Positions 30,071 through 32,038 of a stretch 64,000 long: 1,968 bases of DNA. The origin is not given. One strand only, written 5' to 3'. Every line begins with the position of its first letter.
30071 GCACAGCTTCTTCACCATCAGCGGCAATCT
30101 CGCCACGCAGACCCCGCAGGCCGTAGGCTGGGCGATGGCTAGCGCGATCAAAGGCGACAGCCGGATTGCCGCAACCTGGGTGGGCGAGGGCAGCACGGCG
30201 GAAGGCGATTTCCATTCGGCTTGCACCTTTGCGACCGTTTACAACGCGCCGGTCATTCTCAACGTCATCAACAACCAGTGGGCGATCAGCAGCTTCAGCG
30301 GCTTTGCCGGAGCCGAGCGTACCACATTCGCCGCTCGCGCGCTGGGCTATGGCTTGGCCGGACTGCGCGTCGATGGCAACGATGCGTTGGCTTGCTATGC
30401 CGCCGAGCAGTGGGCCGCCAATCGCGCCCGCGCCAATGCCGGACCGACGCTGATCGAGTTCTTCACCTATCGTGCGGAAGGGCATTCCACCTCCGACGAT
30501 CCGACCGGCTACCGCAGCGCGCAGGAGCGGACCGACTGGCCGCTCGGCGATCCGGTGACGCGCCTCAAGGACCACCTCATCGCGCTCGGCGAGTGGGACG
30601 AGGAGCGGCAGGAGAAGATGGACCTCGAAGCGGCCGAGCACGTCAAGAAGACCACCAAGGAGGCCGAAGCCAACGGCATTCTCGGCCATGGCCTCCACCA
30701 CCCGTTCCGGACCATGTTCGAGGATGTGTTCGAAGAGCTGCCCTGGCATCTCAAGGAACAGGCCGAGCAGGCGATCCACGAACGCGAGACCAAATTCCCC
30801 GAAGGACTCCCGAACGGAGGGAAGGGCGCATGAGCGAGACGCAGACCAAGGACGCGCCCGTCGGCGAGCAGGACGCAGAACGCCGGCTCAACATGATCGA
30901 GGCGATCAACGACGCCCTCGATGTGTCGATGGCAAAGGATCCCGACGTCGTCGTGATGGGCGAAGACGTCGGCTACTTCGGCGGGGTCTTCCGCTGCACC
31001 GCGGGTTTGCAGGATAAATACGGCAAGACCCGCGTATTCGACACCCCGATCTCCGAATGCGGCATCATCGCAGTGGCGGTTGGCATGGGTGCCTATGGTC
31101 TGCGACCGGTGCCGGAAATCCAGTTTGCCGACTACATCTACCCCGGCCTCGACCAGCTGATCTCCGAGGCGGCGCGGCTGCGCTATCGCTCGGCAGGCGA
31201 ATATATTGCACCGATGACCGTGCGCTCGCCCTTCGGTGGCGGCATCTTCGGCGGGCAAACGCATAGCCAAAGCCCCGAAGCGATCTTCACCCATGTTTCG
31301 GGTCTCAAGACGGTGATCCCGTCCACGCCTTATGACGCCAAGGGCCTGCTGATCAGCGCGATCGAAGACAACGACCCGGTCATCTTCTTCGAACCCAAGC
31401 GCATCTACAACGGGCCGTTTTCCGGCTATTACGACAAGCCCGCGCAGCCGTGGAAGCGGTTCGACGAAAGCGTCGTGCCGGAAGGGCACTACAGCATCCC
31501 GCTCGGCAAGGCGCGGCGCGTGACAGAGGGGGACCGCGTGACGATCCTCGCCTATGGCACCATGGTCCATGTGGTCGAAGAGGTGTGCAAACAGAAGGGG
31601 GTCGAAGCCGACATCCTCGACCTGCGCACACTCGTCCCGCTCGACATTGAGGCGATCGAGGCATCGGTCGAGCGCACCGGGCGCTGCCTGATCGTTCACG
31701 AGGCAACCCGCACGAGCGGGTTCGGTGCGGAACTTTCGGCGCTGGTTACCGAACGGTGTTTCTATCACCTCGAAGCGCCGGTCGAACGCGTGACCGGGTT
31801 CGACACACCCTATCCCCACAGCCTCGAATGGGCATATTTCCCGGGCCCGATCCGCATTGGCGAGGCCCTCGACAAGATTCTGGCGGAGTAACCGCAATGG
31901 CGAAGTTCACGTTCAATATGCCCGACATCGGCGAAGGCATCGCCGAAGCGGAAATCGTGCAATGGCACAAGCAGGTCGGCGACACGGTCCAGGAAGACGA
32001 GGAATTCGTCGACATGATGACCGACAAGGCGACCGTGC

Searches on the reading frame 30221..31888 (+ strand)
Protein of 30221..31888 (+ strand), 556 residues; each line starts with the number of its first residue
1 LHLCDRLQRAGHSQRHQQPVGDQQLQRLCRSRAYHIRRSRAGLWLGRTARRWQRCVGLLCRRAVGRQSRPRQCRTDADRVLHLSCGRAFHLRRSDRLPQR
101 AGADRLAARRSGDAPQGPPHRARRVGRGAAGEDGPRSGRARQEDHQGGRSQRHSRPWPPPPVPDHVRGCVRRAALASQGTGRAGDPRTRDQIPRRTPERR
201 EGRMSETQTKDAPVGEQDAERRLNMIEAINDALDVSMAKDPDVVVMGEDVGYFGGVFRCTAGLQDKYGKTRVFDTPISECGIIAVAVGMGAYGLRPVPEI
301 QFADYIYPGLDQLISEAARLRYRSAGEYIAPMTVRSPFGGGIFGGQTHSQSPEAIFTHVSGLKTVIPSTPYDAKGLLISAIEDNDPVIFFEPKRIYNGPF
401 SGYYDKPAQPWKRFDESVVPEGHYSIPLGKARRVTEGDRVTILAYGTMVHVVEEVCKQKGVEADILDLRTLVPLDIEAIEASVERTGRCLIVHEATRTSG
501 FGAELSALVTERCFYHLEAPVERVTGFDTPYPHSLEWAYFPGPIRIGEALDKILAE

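Call 37: search_protein_families(library=pfam, proteins=[window:30221-31888:+], max_evalue=0.01)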
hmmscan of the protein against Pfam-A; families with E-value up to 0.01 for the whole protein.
window:30221-31888:+ (556 aa): 2 families
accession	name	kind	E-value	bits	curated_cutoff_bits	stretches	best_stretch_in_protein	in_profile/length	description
PF02779.29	Transket_pyr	-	5.7e-40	137.2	27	1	223-397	3-173/174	Transketolase, pyrimidine binding domain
PF02780.25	Transketolase_C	-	2.8e-34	118.1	25.9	1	429-545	1-123/124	Transketolase, C-terminal domain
